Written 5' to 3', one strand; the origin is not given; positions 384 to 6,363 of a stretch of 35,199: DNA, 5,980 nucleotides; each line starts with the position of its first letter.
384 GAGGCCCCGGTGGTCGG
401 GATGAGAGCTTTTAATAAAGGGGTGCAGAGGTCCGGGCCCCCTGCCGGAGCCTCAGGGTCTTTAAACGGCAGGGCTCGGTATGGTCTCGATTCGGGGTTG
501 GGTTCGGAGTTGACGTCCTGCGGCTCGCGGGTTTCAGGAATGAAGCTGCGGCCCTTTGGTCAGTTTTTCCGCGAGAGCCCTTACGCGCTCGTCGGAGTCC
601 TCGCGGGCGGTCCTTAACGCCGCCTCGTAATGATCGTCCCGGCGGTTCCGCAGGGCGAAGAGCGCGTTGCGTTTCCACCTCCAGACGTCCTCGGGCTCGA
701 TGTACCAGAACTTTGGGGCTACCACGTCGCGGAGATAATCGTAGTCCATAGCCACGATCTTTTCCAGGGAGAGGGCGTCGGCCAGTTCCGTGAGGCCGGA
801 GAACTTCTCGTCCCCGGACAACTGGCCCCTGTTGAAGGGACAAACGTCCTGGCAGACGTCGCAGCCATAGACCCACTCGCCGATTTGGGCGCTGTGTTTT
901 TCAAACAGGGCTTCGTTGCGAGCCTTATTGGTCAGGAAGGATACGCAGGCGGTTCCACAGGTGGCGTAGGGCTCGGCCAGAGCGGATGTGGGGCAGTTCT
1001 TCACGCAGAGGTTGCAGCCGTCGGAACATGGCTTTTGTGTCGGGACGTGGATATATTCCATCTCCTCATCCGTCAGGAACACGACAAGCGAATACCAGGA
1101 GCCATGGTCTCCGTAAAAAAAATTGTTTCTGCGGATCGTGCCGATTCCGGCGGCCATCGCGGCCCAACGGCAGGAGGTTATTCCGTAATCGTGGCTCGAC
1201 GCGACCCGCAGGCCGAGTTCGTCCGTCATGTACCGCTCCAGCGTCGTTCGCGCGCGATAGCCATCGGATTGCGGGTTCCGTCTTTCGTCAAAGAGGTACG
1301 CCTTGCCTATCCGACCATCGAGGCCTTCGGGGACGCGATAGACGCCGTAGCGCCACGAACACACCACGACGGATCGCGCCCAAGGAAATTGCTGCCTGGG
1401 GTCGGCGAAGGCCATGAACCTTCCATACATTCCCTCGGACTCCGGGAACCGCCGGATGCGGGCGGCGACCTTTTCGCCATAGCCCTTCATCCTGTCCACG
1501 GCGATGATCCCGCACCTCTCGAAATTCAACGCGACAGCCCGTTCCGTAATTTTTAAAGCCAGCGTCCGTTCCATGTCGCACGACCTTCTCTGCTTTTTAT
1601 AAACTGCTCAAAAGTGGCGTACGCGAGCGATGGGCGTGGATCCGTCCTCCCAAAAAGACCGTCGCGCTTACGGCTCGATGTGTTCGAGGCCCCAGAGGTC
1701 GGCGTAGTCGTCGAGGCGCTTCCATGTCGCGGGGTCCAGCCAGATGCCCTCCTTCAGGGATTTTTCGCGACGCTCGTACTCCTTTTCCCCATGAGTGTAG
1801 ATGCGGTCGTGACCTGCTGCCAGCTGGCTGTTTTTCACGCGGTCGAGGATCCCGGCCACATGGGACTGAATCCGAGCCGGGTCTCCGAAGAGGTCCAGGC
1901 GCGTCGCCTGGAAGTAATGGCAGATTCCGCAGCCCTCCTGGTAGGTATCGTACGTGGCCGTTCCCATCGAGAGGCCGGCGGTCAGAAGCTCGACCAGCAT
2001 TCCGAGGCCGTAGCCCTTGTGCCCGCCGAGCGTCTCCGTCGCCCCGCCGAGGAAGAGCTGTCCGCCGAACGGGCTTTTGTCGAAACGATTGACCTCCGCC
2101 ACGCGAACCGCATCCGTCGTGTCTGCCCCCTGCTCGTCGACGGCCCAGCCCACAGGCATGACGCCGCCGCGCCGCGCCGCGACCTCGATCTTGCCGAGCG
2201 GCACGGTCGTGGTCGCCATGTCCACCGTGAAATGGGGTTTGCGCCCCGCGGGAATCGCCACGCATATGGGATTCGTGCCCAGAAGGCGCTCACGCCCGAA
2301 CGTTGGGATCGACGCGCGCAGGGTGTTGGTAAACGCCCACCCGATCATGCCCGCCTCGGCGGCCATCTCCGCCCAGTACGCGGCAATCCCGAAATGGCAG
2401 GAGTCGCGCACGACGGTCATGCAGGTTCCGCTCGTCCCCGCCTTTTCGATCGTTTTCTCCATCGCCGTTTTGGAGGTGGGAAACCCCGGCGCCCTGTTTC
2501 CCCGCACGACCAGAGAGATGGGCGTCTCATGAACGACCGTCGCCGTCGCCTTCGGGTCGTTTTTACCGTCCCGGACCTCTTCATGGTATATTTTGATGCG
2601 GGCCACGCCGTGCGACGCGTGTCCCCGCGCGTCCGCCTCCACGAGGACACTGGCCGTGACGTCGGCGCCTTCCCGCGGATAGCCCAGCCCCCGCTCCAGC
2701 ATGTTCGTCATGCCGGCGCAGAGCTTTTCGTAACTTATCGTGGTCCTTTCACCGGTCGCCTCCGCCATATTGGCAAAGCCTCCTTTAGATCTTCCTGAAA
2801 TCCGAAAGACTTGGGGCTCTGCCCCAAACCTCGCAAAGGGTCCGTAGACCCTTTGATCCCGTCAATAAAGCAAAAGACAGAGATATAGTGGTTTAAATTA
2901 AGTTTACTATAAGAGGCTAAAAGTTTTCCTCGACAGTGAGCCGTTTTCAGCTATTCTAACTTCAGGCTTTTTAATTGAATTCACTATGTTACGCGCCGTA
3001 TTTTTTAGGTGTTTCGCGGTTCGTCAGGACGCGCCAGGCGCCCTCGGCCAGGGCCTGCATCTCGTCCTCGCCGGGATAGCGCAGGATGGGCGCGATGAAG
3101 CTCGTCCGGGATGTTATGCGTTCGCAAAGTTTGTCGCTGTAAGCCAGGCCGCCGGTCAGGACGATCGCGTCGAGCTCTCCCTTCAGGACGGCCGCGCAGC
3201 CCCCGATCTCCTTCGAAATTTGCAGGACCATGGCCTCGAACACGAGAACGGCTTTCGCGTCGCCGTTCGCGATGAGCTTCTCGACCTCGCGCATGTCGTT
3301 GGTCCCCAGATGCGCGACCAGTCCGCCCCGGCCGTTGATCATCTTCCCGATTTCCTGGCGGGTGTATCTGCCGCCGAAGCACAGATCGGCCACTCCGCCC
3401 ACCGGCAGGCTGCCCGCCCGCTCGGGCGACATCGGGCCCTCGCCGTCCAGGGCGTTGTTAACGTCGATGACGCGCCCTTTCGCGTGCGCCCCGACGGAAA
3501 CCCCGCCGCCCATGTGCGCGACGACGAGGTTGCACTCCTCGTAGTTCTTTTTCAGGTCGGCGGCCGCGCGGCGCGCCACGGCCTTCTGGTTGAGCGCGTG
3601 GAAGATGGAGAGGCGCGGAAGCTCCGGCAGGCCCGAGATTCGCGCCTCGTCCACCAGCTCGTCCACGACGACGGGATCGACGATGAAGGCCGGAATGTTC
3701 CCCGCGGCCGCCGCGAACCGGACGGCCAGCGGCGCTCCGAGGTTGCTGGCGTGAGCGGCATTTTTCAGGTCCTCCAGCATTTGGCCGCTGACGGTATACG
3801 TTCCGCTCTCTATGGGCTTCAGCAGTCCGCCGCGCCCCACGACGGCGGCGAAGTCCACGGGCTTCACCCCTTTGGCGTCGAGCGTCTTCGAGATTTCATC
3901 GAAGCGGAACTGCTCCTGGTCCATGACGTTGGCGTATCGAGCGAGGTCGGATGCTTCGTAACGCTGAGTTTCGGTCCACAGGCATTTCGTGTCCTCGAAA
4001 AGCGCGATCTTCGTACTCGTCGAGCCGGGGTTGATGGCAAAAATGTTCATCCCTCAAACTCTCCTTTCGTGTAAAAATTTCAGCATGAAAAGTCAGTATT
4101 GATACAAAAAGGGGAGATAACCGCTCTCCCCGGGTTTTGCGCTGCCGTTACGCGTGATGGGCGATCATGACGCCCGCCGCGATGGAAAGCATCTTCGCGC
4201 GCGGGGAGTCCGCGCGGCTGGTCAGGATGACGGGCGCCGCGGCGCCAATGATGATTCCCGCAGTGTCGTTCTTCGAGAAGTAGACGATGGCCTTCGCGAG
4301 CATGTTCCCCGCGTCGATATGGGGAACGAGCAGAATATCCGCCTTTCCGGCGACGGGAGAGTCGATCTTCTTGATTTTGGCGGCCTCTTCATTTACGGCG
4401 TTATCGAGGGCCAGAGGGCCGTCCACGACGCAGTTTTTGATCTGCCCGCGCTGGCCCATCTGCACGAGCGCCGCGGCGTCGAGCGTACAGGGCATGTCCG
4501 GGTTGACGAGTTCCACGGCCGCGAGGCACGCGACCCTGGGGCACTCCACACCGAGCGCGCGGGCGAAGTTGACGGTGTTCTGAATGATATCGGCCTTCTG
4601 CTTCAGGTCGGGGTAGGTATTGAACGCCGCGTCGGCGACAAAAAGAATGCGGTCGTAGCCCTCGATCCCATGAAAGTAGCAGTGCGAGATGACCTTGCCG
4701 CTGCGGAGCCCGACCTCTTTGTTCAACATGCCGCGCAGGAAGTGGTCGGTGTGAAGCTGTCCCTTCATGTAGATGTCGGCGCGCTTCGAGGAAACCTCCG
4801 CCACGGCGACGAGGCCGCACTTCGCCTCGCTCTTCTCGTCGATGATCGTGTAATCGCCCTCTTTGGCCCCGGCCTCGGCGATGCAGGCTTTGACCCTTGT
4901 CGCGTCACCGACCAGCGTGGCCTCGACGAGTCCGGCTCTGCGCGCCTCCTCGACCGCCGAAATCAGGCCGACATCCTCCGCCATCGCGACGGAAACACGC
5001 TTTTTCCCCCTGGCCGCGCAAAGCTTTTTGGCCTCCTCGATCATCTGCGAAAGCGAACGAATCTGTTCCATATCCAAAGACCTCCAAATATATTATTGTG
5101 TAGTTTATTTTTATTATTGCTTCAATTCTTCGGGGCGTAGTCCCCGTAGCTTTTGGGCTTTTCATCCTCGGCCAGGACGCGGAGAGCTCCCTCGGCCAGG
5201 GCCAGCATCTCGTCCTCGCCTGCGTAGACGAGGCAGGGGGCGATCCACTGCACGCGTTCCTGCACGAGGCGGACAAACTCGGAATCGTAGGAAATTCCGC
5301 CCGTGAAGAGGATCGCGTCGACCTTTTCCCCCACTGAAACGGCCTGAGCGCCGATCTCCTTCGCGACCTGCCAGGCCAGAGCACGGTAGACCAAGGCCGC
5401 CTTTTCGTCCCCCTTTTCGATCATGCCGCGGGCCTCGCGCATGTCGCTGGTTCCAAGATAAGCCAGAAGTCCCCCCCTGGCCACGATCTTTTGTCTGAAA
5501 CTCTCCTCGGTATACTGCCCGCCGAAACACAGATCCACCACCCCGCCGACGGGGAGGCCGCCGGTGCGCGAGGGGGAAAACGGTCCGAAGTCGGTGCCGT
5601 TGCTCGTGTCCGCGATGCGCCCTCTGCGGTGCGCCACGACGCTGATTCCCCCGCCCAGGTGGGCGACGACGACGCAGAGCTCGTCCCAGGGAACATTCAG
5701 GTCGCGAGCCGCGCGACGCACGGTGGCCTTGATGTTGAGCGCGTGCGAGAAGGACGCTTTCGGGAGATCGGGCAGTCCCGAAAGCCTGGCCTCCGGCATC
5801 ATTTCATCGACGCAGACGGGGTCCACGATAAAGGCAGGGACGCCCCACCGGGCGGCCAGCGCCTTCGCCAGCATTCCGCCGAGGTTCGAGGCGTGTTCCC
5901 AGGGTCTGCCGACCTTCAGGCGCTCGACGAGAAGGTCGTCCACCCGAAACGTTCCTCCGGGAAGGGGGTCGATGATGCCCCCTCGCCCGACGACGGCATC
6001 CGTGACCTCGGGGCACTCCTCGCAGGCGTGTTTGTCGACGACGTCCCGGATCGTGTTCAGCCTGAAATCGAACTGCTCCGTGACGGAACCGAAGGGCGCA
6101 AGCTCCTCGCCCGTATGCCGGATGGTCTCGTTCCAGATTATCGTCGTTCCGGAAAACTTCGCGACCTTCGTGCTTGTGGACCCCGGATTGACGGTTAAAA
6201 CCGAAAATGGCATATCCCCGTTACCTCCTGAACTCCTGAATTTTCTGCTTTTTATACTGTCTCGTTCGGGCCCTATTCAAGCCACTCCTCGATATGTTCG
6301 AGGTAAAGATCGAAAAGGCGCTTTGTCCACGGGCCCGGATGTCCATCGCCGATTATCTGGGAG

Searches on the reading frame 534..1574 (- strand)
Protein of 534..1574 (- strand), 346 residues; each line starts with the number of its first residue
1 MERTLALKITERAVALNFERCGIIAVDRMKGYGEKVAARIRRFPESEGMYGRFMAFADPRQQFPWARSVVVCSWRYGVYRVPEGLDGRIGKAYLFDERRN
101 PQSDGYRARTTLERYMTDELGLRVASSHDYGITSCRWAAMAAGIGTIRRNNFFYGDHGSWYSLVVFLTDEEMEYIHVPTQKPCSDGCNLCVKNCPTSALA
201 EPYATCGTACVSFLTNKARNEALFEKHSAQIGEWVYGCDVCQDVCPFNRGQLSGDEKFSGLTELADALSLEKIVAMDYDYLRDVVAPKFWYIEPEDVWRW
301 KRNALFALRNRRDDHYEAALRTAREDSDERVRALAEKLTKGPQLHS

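Call 87: search_protein_families(library=pfam, proteins=[window:534-1574:-], max_evalue=0.01)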
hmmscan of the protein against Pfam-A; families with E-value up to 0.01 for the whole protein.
window:534-1574:- (346 aa): 3 families
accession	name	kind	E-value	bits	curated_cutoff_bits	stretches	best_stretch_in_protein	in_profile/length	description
PF13484.11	Fer4_16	-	8.6e-13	49.3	30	1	186-248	4-66/66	4Fe-4S double cluster binding domain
PF14697.11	Fer4_21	-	0.00011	22.7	35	0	179-196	37-53/59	4Fe-4S dicluster domain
PF00037.32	Fer4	-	0.00026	21.1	21.1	0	186-199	10-23/24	4Fe-4S binding domain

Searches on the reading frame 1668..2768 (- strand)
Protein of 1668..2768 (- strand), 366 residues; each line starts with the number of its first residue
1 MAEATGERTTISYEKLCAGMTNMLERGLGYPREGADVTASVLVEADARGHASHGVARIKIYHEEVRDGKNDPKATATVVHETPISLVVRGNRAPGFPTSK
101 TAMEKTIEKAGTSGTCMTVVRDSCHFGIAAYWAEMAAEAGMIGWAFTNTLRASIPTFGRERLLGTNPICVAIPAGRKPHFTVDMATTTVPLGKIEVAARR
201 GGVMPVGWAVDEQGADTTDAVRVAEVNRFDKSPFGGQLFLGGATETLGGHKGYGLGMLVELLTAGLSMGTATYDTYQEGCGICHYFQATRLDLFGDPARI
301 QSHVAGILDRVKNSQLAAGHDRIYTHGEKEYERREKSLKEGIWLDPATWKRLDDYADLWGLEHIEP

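Call 11: search_protein_families(library=pfam, proteins=[window:1668-2768:-])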
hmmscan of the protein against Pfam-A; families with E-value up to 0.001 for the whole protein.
window:1668-2768:- (366 aa): 1 family
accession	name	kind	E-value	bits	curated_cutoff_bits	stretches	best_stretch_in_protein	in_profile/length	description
PF02615.19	Ldh_2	-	6.4e-105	351.4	38.8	1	11-352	1-332/333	Malate/L-lactate dehydrogenase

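Call 13: find_encoding_contigs(protein=window:1668-2768:-, flank=10000, max_places=10)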
Protein window:1668-2768:- (366 aa): no gene with exactly this product is on record in the collection.

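Call 80: find_homologous_proteins(query=window:1668-2768:-, max_evalue=1e-120)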
Query window:1668-2768:- (366 aa): 49 proteins with E <= 1e-120 among 8000 candidates.
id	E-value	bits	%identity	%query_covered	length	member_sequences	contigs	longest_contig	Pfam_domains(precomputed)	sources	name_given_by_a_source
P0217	1.5e-214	730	90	94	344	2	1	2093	PF02615.20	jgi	jgi:LDH2 family malate/lactate/ureidoglycolate dehydrogenase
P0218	3.1e-204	696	84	98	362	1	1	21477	PF02615.20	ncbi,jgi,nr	ncbi:MAG: Ldh family oxidoreductase [Synergistaceae bacterium]|jgi:LDH2 family malate/lactate/ureido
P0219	7.1e-200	682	79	98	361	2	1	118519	PF02615.20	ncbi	-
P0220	4.3e-197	672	78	98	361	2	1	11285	PF02615.20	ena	-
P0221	6.0e-196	669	78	98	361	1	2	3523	PF02615.20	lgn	-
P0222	1.4e-194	664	77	98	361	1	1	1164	PF02615.20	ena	-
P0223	2.4e-194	663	79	98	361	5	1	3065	PF02615.20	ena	-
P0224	1.9e-193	661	77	98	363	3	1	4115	PF02615.20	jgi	jgi:LDH2 family malate/lactate/ureidoglycolate dehydrogenase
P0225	1.1e-192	658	77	98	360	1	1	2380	PF02615.20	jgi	jgi:LDH2 family malate/lactate/ureidoglycolate dehydrogenase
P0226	2.9e-192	657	77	98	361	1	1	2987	PF02615.20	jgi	jgi:LDH2 family malate/lactate/ureidoglycolate dehydrogenase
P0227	7.4e-190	649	78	98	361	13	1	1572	PF02615.20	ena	-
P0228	3.5e-184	630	75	95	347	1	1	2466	PF02615.20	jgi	jgi:LDH2 family malate/lactate/ureidoglycolate dehydrogenase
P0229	4.3e-183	626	74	100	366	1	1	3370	PF02615.20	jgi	jgi:LDH2 family malate/lactate/ureidoglycolate dehydrogenase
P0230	4.2e-182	623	73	98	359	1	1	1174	PF02615.20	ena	-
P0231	5.1e-182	623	73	98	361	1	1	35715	PF02615.20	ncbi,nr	ncbi:malate dehydrogenase [Synergistales bacterium]|nr:malate dehydrogenase [Synergistales bacterium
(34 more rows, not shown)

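Call 81: find_encoding_contigs(protein=P0217, flank=10000, max_places=3)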
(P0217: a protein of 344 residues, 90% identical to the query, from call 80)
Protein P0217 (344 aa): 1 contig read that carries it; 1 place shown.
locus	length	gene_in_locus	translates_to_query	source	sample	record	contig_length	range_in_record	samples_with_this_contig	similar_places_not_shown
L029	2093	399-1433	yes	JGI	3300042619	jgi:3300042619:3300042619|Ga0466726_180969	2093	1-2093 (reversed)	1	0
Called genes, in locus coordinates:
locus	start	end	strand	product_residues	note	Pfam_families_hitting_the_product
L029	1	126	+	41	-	?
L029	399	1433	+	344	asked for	PF02615:Ldh_2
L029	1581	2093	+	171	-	?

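Call 82: find_encoding_contigs(protein=P0218, flank=10000, max_places=3)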
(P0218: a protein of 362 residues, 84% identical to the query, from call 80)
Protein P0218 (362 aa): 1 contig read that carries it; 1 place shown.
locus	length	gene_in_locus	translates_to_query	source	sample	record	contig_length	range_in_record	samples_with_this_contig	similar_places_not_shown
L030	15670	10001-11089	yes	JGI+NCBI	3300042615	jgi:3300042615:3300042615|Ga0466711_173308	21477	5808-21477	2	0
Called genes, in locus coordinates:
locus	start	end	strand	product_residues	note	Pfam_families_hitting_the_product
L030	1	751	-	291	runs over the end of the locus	PF00793:DAHP_synth_1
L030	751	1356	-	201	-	PF00160:Pro_isomerase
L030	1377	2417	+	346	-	PF13606:Ank_3 (faint), PF12796:Ank_2, PF13637:Ank_4 (faint), PF13857:Ank_5, PF00023:Ank (weak), PF12796:Ank_2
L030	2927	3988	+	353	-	-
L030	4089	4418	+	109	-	-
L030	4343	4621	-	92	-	PF15738:YafQ_toxin, PF05016:ParE_toxin (weak)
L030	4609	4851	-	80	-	-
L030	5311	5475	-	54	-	-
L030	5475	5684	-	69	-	-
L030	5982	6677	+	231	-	PF01063:Aminotran_4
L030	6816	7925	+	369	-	PF00871:Acetate_kinase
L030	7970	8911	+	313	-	PF01515:PTA_PTB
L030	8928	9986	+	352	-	PF00871:Acetate_kinase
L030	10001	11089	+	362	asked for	PF02615:Ldh_2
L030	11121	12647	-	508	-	PF00989:PAS (weak), PF08447:PAS_3, PF00990:GGDEF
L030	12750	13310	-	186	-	PF02830:V4R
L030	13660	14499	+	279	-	PF02900:LigB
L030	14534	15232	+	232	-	PF05063:MT-A70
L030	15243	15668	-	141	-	?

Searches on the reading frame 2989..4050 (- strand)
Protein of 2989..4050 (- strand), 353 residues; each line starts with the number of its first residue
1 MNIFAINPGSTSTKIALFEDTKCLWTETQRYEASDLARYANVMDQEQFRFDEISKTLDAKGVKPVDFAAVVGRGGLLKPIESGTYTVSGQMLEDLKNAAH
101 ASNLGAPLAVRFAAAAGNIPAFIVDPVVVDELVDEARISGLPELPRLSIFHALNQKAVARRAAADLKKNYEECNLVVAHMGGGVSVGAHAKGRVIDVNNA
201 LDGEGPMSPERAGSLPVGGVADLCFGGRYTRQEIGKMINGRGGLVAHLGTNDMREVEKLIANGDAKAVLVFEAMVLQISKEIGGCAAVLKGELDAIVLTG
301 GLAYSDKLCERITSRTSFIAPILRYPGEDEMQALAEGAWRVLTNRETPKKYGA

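Call 11: search_protein_families(library=pfam, proteins=[window:2989-4050:-])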
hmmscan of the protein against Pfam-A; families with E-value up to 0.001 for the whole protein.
window:2989-4050:- (353 aa): 1 family
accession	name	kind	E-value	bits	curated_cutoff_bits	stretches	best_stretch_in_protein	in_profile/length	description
PF00871.23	Acetate_kinase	-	7e-20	71.5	22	1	150-303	177-333/392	Acetokinase family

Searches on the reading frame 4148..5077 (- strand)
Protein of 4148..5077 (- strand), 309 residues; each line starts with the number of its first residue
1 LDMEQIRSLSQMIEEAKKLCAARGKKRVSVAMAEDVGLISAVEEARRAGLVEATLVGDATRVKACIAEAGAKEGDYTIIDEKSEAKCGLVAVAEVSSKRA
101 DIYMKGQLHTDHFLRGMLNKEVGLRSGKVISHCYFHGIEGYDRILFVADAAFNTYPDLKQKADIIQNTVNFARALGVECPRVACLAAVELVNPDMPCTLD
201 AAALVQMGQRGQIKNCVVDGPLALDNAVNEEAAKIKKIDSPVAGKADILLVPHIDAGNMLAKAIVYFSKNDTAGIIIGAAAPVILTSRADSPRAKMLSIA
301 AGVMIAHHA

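Call 87: search_protein_families(library=pfam, proteins=[window:4148-5077:-], max_evalue=0.01)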
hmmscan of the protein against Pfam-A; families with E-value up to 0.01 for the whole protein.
window:4148-5077:- (309 aa): 1 family
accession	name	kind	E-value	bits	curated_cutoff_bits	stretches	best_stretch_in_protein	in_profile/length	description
PF01515.24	PTA_PTB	-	3.1e-48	165.2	24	2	90-300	107-316/319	Phosphate acetyl/butaryl transferase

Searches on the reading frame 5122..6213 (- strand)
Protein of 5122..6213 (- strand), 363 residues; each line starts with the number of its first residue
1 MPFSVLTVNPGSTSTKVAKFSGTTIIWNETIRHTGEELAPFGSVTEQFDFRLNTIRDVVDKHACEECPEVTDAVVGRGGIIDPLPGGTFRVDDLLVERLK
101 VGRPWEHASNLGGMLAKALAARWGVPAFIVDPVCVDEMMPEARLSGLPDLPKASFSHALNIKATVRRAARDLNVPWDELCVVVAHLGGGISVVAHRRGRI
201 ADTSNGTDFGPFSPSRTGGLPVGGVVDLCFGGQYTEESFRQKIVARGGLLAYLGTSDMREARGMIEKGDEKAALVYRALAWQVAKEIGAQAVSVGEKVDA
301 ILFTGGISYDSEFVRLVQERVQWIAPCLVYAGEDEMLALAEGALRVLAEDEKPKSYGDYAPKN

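Call 87: search_protein_families(library=pfam, proteins=[window:5122-6213:-], max_evalue=0.01)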
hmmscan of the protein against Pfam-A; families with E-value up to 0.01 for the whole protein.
window:5122-6213:- (363 aa): 1 family
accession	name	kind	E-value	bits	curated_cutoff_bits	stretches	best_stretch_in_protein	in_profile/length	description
PF00871.23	Acetate_kinase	-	1.2e-18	67.4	22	1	165-315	186-340/392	Acetokinase family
